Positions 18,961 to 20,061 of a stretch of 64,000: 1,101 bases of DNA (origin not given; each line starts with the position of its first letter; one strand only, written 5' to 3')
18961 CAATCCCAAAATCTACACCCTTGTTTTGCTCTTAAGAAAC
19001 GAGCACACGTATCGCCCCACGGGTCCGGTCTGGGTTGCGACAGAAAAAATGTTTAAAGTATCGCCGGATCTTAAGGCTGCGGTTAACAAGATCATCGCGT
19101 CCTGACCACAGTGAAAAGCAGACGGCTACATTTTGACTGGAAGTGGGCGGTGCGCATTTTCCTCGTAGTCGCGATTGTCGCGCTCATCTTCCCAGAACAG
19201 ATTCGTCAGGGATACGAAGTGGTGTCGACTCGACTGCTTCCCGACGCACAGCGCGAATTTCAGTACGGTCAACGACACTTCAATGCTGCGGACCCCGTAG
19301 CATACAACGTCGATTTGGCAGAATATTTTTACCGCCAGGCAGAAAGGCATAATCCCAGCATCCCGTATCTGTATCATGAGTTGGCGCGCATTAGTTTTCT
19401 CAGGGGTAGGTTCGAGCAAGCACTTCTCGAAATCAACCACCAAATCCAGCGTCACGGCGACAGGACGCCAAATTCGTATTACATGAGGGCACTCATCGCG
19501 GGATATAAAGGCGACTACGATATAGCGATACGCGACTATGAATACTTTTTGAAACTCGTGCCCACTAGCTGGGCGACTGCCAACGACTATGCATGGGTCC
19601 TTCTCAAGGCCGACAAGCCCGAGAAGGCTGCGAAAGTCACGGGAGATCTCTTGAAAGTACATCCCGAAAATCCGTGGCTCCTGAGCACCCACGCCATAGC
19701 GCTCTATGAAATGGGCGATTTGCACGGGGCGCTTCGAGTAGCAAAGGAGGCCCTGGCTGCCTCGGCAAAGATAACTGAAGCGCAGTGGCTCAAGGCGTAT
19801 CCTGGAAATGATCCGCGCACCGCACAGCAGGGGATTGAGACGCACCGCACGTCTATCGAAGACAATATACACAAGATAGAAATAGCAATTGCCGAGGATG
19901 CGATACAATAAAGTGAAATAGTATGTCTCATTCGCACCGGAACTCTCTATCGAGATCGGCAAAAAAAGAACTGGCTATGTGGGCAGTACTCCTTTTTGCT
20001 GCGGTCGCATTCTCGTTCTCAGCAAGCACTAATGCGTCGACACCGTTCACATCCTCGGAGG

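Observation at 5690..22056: Duplicated ~7 kb YcaO/SagB biosynthetic cassette with Gly/Ser/Cys-rich precursor-like peptides (candidate novel azol(in)e RiPP system)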

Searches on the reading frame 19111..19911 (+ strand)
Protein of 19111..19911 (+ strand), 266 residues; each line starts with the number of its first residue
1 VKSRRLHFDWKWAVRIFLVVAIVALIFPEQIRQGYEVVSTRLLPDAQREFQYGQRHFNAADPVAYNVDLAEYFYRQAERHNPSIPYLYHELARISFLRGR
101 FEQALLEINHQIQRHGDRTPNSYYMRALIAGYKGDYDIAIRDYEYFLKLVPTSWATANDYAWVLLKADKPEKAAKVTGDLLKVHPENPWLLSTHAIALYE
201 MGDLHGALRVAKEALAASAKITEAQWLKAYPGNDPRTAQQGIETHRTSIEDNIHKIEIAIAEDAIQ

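Call 5: search_protein_families(library=pfam, proteins=[window:19111-19911:+], max_evalue=0.01)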
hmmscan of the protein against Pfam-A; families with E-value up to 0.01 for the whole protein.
window:19111-19911:+ (266 aa): 17 families
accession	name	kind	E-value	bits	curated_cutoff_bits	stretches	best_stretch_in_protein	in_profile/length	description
PF07719.23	TPR_2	-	1.7e-11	43.7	27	1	121-152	2-33/34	Tetratricopeptide repeat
PF14559.12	TPR_19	-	7.2e-10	39.5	25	1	134-187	5-58/68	Tetratricopeptide repeat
PF13432.12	TPR_16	-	1e-09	39.1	32.7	1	124-175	1-52/65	Tetratricopeptide repeat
PF13431.12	TPR_17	-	1.9e-09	37.5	24.4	0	143-173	2-32/34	Tetratricopeptide repeat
PF13371.12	TPR_9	-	5.4e-08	33.2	35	0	165-209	6-50/73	Tetratricopeptide repeat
PF13428.12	TPR_14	-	8.6e-08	32.6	23.5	0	159-192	6-39/44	Tetratricopeptide repeat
PF13429.12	TPR_15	-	3.2e-07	30.5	26.2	1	67-230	99-254/280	Tetratricopeptide repeat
PF13424.12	TPR_12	-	1.2e-05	25.9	30.1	0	184-218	41-75/77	Tetratricopeptide repeat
PF00515.34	TPR_1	-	4.2e-05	23.6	27.8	0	121-144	2-25/34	Tetratricopeptide repeat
PF07721.20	TPR_4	-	6.6e-05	23.6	27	0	188-211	1-24/26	Tetratricopeptide repeat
PF13174.12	TPR_6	-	0.00011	23.1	26.3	0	122-153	2-33/33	Tetratricopeptide repeat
PF23914.1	TPR_CcmH_CycH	-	0.00024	21.4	42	1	129-210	59-143/158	Cytochrome c-type biogenesis protein H TPR domain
PF13374.12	TPR_10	-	0.003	18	27.5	0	195-218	9-32/42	Tetratricopeptide repeat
PF17874.7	TPR_MalT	-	0.003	17.3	45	0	191-230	125-164/336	MalT-like TPR region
PF13181.12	TPR_8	-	0.0047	17.4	25.7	0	121-144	2-25/34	Tetratricopeptide repeat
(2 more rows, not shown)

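Call 49: search_protein_families(library=ncbifam, proteins=[window:19111-19911:+], max_evalue=0.01)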
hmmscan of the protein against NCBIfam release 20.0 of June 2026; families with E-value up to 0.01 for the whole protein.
window:19111-19911:+ (266 aa): 9 families
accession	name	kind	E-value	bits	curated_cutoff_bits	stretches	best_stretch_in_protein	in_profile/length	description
TIGR02917.1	PEP_TPR_lipo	equivalog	4.1e-11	41.5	312.2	1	69-218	721-867/899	XrtA/PEP-CTERM system TPR-repeat protein PrsT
NF052415.1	T3SS_chap_SctY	equivalog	1e-07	32.4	70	1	161-220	13-72/106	type III secretion apparatus assembly chaperone SctY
NF040959.1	MamA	equivalog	1.9e-05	24.2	200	1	87-218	39-169/204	magnetosome protein MamA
TIGR02795.1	tol_pal_ybgF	equivalog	3.4e-05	24.4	90.1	1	120-234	2-110/119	tol-pal system protein YbgF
TIGR02521.1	type_IV_pilW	equivalog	0.00067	19.3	154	0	99-175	45-120/234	type IV pilus biogenesis/stability protein PilW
NF007302.0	PRK09782.1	equivalog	0.0013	16.7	1223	1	66-213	560-705/990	phage receptor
TIGR03302.1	OM_YfiO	subfamily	0.0039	16.7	81.4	1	113-207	26-119/239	outer membrane protein assembly factor BamD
TIGR03939.1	PGA_TPR_OMP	equivalog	0.0062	14.8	366.65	1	68-223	103-264/800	poly-beta-1,6 N-acetyl-D-glucosamine export porin PgaA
NF033920.0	C39_PA2778_fam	equivalog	0.0082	15.6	150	0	134-217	170-253/255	PA2778 family cysteine peptidase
